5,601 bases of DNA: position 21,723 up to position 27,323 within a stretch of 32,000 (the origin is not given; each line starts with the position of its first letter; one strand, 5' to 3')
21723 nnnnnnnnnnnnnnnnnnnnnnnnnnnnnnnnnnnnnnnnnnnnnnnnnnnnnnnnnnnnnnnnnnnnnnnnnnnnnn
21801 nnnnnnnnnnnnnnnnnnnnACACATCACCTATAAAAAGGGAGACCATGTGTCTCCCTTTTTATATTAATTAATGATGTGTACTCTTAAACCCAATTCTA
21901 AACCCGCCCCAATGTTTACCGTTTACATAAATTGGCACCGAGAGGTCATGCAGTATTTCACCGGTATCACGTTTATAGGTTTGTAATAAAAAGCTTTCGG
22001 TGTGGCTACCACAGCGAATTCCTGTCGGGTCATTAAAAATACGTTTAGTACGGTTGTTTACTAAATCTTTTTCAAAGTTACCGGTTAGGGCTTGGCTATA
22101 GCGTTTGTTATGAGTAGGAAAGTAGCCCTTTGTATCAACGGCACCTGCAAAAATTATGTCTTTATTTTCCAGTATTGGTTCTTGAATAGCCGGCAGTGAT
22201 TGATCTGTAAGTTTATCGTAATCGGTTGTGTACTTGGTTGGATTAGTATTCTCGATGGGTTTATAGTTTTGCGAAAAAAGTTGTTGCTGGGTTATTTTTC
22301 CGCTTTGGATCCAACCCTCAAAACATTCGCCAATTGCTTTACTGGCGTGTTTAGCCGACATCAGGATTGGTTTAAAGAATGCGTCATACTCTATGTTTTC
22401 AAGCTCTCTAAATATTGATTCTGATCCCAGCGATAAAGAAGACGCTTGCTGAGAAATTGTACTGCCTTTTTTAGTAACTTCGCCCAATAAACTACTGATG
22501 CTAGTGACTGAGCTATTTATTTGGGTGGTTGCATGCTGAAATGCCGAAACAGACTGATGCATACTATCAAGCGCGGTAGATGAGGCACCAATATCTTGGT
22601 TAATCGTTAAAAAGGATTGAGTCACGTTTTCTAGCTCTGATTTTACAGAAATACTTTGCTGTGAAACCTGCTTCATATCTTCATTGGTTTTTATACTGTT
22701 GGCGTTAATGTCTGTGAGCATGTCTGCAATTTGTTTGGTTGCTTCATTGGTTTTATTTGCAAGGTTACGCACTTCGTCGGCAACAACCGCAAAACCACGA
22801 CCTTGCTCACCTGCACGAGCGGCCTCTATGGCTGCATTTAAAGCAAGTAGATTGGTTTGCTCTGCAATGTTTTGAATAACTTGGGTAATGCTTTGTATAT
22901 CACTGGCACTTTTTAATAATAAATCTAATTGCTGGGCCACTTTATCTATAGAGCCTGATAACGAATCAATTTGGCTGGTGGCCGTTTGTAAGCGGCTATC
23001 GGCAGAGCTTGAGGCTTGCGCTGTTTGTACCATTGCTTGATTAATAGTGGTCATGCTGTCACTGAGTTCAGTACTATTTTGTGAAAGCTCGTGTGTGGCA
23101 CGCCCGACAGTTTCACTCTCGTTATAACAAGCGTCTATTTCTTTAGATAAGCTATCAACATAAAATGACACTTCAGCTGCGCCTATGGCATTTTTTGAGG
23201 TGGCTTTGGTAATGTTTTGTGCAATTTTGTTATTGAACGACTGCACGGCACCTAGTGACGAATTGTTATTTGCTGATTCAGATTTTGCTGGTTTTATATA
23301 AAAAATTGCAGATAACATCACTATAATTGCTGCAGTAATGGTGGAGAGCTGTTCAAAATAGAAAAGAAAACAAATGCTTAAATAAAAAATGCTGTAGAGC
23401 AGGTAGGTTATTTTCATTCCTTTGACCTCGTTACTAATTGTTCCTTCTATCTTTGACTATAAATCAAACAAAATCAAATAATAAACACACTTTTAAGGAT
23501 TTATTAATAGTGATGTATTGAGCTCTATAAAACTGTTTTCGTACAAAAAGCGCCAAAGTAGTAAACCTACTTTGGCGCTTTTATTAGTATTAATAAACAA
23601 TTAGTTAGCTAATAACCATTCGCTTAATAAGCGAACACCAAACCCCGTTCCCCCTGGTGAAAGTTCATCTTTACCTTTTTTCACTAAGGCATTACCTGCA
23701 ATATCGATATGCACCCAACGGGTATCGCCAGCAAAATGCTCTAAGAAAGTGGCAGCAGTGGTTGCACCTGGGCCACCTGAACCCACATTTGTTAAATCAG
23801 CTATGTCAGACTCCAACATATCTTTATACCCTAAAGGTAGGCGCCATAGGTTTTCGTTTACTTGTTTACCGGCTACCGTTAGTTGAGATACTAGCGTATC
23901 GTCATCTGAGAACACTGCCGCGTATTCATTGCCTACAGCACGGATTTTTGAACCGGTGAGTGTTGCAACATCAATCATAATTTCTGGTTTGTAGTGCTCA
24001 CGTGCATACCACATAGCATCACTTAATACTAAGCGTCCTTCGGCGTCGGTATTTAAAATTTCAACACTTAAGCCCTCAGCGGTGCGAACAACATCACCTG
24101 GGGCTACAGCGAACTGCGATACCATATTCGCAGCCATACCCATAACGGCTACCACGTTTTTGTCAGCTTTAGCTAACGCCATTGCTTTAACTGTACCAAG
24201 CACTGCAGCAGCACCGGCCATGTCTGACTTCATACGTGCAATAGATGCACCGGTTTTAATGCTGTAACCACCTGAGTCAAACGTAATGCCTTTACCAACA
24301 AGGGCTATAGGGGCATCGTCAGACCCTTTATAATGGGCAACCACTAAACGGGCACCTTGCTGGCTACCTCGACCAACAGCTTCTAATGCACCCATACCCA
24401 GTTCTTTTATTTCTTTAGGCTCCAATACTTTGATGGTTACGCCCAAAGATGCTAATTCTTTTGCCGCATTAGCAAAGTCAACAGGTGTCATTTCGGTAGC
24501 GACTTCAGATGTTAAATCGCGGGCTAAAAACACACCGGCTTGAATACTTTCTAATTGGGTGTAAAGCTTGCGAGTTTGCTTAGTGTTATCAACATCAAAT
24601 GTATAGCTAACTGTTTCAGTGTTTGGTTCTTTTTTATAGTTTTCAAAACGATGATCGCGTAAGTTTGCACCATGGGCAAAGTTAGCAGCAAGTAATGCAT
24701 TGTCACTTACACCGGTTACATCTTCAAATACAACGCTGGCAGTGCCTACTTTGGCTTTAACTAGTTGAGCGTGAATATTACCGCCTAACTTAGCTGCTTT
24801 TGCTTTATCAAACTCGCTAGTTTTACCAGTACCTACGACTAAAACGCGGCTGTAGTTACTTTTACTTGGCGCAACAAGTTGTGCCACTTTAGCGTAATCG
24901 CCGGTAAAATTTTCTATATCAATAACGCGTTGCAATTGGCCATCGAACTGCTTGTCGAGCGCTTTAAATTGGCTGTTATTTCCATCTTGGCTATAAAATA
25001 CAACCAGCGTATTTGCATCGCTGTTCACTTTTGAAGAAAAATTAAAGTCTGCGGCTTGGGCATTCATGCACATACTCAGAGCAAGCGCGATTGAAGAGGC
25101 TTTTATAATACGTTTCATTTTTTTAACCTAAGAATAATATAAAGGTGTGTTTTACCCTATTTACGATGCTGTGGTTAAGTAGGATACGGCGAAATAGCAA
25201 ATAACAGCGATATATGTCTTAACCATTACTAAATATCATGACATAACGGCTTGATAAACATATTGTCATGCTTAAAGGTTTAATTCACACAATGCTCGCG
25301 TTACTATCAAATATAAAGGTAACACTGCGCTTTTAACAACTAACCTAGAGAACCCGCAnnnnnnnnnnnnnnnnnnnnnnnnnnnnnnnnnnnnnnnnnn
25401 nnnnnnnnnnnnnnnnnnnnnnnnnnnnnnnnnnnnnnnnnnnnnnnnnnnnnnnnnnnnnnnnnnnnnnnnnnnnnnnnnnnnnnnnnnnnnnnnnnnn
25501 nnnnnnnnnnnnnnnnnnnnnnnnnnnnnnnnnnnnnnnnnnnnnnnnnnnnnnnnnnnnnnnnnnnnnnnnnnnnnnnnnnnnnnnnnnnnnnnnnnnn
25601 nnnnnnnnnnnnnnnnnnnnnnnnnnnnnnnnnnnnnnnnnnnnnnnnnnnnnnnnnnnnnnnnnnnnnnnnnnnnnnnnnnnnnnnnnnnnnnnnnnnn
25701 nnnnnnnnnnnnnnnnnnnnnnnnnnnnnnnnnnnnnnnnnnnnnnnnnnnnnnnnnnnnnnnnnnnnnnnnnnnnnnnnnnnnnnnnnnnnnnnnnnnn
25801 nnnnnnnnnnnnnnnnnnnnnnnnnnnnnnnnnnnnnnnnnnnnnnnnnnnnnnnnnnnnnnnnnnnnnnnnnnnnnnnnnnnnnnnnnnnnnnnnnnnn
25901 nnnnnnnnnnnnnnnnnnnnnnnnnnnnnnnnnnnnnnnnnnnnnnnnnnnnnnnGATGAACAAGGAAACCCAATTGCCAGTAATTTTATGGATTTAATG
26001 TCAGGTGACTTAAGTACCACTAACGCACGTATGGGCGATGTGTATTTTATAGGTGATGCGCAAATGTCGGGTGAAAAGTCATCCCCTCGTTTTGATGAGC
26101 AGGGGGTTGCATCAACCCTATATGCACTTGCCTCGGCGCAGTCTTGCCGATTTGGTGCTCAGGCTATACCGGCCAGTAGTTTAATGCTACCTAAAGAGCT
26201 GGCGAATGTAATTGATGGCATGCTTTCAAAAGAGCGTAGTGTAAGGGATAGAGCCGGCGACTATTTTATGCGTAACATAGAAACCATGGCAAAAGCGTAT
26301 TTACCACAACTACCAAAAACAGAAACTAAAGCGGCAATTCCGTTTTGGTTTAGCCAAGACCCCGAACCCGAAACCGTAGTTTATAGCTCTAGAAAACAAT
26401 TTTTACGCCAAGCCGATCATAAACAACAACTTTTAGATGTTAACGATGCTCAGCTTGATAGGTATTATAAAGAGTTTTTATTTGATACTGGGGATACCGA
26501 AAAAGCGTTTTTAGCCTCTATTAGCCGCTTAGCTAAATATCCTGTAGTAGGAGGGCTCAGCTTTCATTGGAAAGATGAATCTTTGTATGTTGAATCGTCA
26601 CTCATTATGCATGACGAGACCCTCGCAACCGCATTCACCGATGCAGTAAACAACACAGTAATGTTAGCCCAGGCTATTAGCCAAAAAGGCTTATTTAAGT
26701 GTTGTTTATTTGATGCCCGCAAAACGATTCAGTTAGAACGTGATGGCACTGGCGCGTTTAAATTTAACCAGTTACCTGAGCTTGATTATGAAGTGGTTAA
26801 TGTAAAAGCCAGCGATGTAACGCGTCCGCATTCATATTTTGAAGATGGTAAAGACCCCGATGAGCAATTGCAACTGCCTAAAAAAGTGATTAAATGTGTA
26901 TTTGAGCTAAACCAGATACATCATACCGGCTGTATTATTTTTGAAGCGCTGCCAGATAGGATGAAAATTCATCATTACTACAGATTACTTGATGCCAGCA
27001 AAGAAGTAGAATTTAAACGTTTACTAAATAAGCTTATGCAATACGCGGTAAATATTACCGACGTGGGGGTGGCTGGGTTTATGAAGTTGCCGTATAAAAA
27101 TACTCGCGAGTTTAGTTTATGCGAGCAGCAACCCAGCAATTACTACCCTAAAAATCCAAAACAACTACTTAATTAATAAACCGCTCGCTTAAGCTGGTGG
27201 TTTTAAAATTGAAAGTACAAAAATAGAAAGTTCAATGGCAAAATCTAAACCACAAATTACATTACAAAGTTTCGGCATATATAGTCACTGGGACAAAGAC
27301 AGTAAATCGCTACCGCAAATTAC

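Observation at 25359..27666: Kinase-like protein with a large unknown C-terminal domain paired with a DUF3859-like gene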

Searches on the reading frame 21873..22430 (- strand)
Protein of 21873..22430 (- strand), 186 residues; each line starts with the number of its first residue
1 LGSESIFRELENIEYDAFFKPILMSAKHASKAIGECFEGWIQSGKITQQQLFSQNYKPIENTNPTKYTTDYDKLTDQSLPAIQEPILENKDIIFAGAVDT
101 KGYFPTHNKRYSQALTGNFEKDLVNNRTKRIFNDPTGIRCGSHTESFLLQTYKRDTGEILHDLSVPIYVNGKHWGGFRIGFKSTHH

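Call 79: search_protein_families(library=pfam, proteins=[window:21873-22430:-], max_evalue=1)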
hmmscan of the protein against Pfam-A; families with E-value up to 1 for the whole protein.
window:21873-22430:- (186 aa): 2 families
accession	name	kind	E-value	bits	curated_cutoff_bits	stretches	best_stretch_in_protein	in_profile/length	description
PF04963.19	Sigma54_CBD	-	0.0019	18.4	22.9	1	93-155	35-96/185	Sigma-54 factor, core binding domain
PF25642.1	DUF7944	-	0.19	12.7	27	0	61-85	20-43/82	Domain of unknown function (DUF7944)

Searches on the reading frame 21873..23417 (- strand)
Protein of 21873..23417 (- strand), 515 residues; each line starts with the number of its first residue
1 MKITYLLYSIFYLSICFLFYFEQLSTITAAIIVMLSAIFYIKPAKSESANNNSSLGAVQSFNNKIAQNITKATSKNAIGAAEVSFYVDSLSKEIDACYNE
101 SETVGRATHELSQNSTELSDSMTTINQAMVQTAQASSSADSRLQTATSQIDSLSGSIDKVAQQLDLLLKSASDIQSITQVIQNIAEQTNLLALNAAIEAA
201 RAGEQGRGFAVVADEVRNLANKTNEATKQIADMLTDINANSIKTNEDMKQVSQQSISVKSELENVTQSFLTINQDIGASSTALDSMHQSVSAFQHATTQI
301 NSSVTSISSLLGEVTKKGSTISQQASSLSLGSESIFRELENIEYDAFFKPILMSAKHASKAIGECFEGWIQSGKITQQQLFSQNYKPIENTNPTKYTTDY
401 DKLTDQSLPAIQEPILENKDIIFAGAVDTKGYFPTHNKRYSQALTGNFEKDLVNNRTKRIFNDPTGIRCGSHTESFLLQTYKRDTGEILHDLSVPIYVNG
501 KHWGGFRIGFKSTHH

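Call 15: search_protein_families(library=pfam, proteins=[window:21873-23417:-], max_evalue=0.001)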
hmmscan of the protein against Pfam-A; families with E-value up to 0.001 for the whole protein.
window:21873-23417:- (515 aa): 2 families
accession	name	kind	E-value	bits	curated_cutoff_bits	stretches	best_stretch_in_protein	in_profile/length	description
PF00015.26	MCPsignal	-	5.5e-38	130.9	34.6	1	145-309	6-170/172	Methyl-accepting chemotaxis protein (MCP) signalling domain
PF16454.10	PI3K_P85_iSH2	-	2.1e-05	24.6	31.5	0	92-177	76-159/161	Phosphatidylinositol 3-kinase regulatory subunit P85 inter-SH2 domain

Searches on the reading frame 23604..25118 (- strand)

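Call 15: search_protein_families(library=pfam, proteins=[window:23604-25118:-], max_evalue=0.001)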
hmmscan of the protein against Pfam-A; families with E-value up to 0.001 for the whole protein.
window:23604-25118:- (505 aa): 2 families
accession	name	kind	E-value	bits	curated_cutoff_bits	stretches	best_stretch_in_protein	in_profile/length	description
PF00883.26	Peptidase_M17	-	2.2e-109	365.9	25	1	198-498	2-309/310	Cytosol aminopeptidase family, catalytic domain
PF02789.23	Peptidase_M17_N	-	1.1e-20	74.3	23.4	1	39-164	1-128/129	Cytosol aminopeptidase family, N-terminal domain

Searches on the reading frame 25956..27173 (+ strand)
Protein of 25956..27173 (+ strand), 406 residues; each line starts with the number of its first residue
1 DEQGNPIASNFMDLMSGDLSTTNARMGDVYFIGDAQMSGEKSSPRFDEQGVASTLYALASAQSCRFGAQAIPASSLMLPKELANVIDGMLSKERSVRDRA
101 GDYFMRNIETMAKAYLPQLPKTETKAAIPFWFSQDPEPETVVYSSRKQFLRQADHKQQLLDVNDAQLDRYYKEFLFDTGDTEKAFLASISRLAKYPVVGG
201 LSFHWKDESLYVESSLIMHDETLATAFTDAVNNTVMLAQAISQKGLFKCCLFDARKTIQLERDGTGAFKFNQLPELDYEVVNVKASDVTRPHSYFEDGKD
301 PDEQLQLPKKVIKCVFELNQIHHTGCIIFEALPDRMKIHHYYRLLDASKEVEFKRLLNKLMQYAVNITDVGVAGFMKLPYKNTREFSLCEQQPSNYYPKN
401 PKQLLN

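Call 23: search_protein_representatives(protein=window:25956-27173:+)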
Query: 406 residues. Proteins with E-value up to 0.001 (for the whole library): 58; up to 1e-10: 36; up to 1e-30: 12. The best 58 are listed.
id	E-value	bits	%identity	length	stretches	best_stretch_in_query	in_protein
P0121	8.5e-133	459.6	54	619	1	6-404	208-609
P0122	1.2e-92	327.5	87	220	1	147-311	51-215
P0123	9.2e-89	314.6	45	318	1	89-403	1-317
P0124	6.6e-73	262.4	96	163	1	237-357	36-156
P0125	1.0e-71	258.5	37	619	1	1-395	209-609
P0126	1.0e-59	219.0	47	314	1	168-400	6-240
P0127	3.0e-47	178.0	45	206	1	204-403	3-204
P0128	6.8e-45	170.2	49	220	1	241-403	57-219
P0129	2.4e-44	168.4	53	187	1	225-402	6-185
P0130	2.2e-36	142.2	38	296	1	130-397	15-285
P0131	7.3e-35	137.2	52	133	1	276-402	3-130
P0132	1.3e-32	129.7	51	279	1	7-134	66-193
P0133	1.6e-30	122.9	51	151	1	275-394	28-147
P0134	2.5e-30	122.3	51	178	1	26-154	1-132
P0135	5.2e-28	114.6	90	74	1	116-176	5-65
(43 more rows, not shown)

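Call 32: find_homologous_proteins(query=P0125, max_evalue=0.00001)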
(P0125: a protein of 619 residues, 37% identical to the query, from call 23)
Query P0125 (619 aa): 1648 proteins with E <= 0.00001 among 8000 candidates; the best 120 are listed.
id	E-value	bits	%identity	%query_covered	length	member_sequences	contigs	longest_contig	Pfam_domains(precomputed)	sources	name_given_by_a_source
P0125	0.0e+0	1392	100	100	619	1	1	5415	PF07714.24,PF00069.32,PF03109.23,PF01636.30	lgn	-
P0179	9.1e-134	465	41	98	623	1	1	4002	PF07714.24,PF00069.32,PF01636.30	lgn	-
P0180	1.2e-133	465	42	96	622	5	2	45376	PF00069.32,PF01636.30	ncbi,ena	-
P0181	1.3e-132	461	40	98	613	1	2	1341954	PF07714.24,PF00069.32,PF01636.30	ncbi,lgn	-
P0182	4.8e-132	460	41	99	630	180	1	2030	PF07714.24,PF00069.32,PF01636.30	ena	-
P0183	5.1e-132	460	41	99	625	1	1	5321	PF07714.24,PF00069.32,PF01636.30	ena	-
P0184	7.7e-132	459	42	96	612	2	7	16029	PF07714.24,PF00069.32,PF01636.30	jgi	-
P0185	8.9e-132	459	42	99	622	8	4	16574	PF07714.24,PF00069.32,PF01636.30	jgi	jgi:non-specific serine/threonine protein kinase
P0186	3.2e-131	457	41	98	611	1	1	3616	PF07714.24,PF00069.32,PF01636.30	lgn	-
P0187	3.4e-131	457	40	98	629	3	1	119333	PF07714.24,PF00069.32,PF01636.30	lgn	-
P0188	6.7e-131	456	41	98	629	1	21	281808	PF07714.24,PF00069.32,PF01636.30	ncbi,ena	-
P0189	1.0e-130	455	41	98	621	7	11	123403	PF07714.24,PF00069.32,PF01636.30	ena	-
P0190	1.2e-130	455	42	96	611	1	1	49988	PF07714.24,PF00069.32,PF01636.30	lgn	-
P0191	1.5e-130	455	41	98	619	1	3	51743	PF07714.24,PF00069.32,PF01636.30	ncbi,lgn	-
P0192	1.7e-130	454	42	96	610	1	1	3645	PF07714.24,PF00069.32,PF01636.30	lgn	-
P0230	8.4e-128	446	40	98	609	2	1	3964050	PF07714.24,PF00069.32,PF01636.30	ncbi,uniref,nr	ncbi:phosphotransferase [Simiduia sp. 21SJ11W-1]|uniref:serine/threonine protein kinase n=1 Tax=Simi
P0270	8.9e-127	442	39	98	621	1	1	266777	PF07714.24,PF00069.32,PF01636.30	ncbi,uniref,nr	ncbi:protein kinase domain-containing protein [Parahaliea mediterranea]|uniref:Protein kinase n=1 Ta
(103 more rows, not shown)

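Call 57: find_encoding_contigs(protein=P0125, flank=6000, max_places=2)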
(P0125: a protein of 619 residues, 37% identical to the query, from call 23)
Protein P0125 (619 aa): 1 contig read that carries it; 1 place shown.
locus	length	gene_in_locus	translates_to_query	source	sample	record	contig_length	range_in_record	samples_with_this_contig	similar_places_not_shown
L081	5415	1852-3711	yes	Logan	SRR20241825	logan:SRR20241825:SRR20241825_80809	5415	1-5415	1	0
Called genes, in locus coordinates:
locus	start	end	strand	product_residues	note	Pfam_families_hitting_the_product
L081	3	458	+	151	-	?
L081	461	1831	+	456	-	PF00364:Biotin_lipoyl, PF02817:E3_binding, PF00198:2-oxoacid_dh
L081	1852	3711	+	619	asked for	PF00069:Pkinase, PF07714:PK_Tyr_Ser-Thr, PF01636:APH, PF03109:ABC1 (weak)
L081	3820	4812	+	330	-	-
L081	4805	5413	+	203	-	?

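Call 58: find_encoding_contigs(protein=P0230, flank=6000, max_places=1)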
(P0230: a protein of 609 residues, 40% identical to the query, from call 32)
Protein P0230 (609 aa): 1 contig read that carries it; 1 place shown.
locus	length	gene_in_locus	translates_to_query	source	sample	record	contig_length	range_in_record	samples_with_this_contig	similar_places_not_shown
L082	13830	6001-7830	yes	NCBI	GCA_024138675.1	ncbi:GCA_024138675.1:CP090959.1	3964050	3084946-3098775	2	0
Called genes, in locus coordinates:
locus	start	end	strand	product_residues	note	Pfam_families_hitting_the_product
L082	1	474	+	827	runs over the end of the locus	PF00933:Glyco_hydro_3, PF01915:Glyco_hydro_3_C, PF18559:Exop_C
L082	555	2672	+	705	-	PF03935:SKN1_KRE6_Sbg1 (faint), PF00722:Glyco_hydro_16, PF26113:GH16_XgeA (weak), PF18559:Exop_C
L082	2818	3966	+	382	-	PF08495:FIST, PF10442:FIST_C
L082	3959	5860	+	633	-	PF00990:GGDEF, PF00563:EAL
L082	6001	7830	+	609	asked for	PF00069:Pkinase, PF01636:APH (faint), PF07714:PK_Tyr_Ser-Thr (weak)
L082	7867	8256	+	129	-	-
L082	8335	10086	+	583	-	PF00512:HisKA, PF02518:HATPase_c, PF13581:HATPase_c_2 (faint), PF00072:Response_reg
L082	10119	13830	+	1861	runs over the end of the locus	PF00732:GMC_oxred_N, PF05199:GMC_oxred_C, PF09423:PhoD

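Call 59: find_encoding_contigs(protein=P0270, flank=6000, max_places=1)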
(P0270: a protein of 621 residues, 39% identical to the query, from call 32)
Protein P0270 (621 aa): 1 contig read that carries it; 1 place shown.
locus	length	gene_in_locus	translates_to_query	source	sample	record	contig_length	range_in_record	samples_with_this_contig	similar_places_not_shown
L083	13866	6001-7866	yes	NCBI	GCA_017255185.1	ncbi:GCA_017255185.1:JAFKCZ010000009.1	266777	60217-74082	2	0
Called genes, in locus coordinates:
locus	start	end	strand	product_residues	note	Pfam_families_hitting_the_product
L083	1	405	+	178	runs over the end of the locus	PF07291:MauE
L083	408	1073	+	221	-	PF13098:Thioredoxin_2 (faint)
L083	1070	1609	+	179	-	PF02975:Me-amine-dh_L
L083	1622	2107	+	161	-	-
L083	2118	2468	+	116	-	-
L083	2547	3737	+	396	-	PF00676:E1_dh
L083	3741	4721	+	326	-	PF02779:Transket_pyr, PF02780:Transketolase_C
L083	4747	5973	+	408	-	PF00364:Biotin_lipoyl, PF25997:BSH_YhbJ (faint), PF02817:E3_binding, PF00198:2-oxoacid_dh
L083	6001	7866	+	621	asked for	PF00069:Pkinase, PF07714:PK_Tyr_Ser-Thr, PF01636:APH (weak)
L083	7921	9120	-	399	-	PF02566:OsmC (weak)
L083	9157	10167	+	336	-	PF02311:AraC_binding (faint), PF07883:Cupin_2 (weak), PF12833:HTH_18, PF00165:HTH_AraC (weak)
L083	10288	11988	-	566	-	PF00501:AMP-binding, PF23562:AMP-binding_C_3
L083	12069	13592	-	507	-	PF22691:Thiolase_C_1 (faint), PF18313:TLP1_add_C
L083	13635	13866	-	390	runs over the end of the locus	PF02771:Acyl-CoA_dh_N, PF02770:Acyl-CoA_dh_M, PF00441:Acyl-CoA_dh_1, PF08028:Acyl-CoA_dh_2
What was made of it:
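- They also confirm it for the most divergent member, P0125 (37% identity), where E2 is followed by a 20-nt gap and then the kinase (calls 57, 59).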
